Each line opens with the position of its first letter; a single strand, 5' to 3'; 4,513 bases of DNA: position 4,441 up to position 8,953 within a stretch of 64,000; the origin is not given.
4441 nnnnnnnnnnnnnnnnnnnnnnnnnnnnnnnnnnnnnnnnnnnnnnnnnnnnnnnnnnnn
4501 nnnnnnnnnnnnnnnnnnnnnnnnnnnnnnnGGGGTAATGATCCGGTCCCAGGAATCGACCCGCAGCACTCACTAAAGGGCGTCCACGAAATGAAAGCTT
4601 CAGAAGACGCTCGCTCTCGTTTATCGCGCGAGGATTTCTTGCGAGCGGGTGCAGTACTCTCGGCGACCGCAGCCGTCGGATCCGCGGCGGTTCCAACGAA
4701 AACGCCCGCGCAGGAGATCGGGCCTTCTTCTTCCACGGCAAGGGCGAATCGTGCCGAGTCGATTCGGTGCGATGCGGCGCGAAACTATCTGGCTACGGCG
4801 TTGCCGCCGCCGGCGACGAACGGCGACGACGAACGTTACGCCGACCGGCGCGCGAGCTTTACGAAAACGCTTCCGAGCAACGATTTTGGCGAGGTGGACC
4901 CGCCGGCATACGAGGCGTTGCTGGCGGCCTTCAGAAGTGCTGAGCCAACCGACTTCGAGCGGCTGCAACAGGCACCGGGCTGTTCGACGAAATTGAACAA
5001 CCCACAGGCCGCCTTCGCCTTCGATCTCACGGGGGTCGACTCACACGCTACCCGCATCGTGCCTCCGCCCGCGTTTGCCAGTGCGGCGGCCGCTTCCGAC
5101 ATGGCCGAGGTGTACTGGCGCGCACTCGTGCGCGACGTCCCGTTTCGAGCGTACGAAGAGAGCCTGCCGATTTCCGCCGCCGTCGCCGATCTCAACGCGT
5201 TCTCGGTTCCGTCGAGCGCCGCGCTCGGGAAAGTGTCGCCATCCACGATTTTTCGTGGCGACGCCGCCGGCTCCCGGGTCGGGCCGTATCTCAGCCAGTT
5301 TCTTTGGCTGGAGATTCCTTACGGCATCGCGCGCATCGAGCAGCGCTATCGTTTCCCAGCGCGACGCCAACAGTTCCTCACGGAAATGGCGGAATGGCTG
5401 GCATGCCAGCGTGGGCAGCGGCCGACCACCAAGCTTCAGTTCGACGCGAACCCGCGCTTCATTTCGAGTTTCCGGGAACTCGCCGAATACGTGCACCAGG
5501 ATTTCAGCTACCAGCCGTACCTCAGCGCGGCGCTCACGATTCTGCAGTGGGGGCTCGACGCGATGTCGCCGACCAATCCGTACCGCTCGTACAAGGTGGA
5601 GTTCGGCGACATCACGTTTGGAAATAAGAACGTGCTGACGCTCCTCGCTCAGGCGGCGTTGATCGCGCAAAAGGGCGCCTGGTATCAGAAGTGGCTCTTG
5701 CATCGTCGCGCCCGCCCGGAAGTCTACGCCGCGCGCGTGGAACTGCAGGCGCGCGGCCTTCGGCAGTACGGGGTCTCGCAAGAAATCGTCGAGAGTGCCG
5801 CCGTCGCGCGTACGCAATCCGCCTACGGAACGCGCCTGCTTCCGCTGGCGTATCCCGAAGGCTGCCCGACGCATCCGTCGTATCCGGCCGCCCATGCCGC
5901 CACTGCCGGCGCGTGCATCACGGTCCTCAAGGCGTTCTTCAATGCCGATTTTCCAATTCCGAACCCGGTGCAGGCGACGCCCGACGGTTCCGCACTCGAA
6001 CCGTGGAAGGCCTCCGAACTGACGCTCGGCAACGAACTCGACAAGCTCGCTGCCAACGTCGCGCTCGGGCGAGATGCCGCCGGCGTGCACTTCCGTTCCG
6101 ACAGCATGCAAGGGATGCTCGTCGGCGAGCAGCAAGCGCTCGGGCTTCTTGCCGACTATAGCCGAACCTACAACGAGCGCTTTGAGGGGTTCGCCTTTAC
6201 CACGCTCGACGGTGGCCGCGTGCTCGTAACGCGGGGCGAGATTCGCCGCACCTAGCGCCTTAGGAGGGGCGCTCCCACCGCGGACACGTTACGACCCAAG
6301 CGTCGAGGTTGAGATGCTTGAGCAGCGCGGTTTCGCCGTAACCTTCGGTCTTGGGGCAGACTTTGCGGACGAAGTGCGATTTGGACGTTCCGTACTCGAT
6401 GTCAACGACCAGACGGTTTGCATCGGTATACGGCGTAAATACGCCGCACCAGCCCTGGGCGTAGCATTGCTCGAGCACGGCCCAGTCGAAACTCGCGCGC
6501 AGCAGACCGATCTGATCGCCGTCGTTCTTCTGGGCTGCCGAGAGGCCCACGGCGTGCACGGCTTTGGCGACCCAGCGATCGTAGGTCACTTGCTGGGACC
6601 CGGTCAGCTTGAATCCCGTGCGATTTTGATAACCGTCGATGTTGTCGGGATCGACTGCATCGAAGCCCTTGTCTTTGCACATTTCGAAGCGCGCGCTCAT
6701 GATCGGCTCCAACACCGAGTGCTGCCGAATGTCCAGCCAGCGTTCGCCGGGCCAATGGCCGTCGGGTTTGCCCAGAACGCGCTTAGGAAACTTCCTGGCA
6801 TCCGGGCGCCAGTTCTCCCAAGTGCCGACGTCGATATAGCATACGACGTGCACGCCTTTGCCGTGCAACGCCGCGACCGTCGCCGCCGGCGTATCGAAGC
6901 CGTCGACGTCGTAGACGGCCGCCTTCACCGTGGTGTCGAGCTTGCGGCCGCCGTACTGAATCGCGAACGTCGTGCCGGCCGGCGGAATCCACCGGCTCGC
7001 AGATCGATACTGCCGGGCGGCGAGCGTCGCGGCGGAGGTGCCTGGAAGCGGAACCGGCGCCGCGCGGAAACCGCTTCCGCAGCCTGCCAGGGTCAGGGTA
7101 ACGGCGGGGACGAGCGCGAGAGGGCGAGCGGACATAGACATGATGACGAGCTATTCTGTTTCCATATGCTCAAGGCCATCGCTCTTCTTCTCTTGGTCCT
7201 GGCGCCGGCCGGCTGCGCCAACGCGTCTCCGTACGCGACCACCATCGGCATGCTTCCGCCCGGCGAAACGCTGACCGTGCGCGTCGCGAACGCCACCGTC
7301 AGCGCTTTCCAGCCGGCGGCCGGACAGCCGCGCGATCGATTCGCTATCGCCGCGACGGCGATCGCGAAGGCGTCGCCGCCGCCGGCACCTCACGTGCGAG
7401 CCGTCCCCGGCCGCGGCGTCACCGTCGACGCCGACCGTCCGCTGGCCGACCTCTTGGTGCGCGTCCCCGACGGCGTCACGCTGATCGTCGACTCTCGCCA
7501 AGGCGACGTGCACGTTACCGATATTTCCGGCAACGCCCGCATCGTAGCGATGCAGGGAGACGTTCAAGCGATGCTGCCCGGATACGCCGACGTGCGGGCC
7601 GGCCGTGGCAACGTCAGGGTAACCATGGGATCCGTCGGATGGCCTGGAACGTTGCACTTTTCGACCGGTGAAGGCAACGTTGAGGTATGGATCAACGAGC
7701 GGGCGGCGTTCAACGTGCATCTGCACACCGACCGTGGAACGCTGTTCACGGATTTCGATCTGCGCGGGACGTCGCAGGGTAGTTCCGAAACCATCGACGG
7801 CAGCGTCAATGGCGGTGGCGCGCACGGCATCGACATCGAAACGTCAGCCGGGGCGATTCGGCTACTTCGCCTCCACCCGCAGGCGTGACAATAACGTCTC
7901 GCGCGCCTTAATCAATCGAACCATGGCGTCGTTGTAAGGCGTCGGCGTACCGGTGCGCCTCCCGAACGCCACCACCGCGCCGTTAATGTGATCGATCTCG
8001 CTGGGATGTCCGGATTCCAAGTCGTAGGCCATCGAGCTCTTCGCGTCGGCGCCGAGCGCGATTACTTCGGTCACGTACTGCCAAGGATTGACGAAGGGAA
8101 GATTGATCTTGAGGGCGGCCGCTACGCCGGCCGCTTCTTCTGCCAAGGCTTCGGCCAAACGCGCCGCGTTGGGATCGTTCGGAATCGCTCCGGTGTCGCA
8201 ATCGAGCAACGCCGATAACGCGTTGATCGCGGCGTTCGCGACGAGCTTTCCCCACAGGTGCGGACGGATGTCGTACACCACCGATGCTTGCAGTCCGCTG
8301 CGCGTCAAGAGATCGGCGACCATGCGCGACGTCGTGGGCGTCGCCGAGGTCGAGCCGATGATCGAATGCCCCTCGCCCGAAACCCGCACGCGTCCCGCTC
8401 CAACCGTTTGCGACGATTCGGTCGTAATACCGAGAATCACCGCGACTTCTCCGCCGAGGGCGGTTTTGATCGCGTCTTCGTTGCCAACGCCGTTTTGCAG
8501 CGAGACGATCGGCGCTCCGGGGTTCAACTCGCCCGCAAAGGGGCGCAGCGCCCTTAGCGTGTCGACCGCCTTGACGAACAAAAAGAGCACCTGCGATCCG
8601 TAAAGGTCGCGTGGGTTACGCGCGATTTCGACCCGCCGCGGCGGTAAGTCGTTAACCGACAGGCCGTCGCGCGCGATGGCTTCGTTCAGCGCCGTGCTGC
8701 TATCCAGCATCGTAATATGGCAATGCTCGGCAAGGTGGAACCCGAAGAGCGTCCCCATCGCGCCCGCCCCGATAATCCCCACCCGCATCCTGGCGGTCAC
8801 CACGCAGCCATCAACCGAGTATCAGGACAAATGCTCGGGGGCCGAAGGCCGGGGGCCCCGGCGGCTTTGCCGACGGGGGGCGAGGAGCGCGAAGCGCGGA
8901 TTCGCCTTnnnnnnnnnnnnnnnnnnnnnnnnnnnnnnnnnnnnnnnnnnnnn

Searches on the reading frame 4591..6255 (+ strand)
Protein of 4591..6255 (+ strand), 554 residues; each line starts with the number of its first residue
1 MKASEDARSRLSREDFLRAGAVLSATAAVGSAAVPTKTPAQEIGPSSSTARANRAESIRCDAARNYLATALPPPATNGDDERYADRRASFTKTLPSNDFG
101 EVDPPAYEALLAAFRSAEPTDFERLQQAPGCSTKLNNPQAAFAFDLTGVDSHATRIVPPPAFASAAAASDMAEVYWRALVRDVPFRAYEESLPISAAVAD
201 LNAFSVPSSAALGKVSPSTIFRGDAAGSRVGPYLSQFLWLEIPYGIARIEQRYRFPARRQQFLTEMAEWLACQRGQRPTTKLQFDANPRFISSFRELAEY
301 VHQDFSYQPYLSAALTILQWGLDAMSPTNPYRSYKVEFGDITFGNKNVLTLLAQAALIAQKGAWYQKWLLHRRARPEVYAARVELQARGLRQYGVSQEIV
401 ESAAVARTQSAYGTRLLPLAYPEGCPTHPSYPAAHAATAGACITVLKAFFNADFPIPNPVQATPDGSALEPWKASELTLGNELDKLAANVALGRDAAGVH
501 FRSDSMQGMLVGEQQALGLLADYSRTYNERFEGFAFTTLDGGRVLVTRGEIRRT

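Call 60: search_protein_families(library=pfam, proteins=[window:4591-6255:+], max_evalue=0.0001)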
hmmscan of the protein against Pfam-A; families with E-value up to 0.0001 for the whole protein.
window:4591-6255:+ (554 aa): 1 family
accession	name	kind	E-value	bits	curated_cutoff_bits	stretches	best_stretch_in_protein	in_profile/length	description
PF01569.27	PAP2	-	6.5e-06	26.4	27.2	1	367-513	20-115/130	PAP2 superfamily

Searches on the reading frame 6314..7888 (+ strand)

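Call 60: search_protein_families(library=pfam, proteins=[window:6314-7888:+], max_evalue=0.0001)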
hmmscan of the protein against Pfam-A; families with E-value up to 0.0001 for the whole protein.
window:6314-7888:+ (524 aa): 1 family
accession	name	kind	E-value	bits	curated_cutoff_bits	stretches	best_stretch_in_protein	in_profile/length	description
PF13349.12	DUF4097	-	1.1e-06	28.7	22.9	1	392-517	141-246/247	Toastrack DUF4097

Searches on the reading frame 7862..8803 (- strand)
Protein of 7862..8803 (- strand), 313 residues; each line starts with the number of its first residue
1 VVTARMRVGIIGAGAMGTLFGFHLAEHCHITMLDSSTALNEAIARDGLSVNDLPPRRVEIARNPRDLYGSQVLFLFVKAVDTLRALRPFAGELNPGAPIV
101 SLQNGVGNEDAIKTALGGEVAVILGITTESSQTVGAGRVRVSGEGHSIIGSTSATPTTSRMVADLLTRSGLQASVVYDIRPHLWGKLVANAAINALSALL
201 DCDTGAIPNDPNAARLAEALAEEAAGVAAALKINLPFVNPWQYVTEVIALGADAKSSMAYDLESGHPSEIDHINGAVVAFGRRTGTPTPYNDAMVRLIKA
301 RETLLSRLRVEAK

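Call 60: search_protein_families(library=pfam, proteins=[window:7862-8803:-], max_evalue=0.0001)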
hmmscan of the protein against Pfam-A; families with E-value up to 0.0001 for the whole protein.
window:7862-8803:- (313 aa): 2 families
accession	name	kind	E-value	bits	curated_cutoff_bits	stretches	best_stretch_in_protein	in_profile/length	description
PF08546.17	ApbA_C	-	3.8e-34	118.2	22.7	1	178-302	1-125/125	Ketopantoate reductase PanE/ApbA C terminal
PF02558.23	ApbA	-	5.7e-26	91.4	22.2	1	8-151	1-147/150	Ketopantoate reductase PanE/ApbA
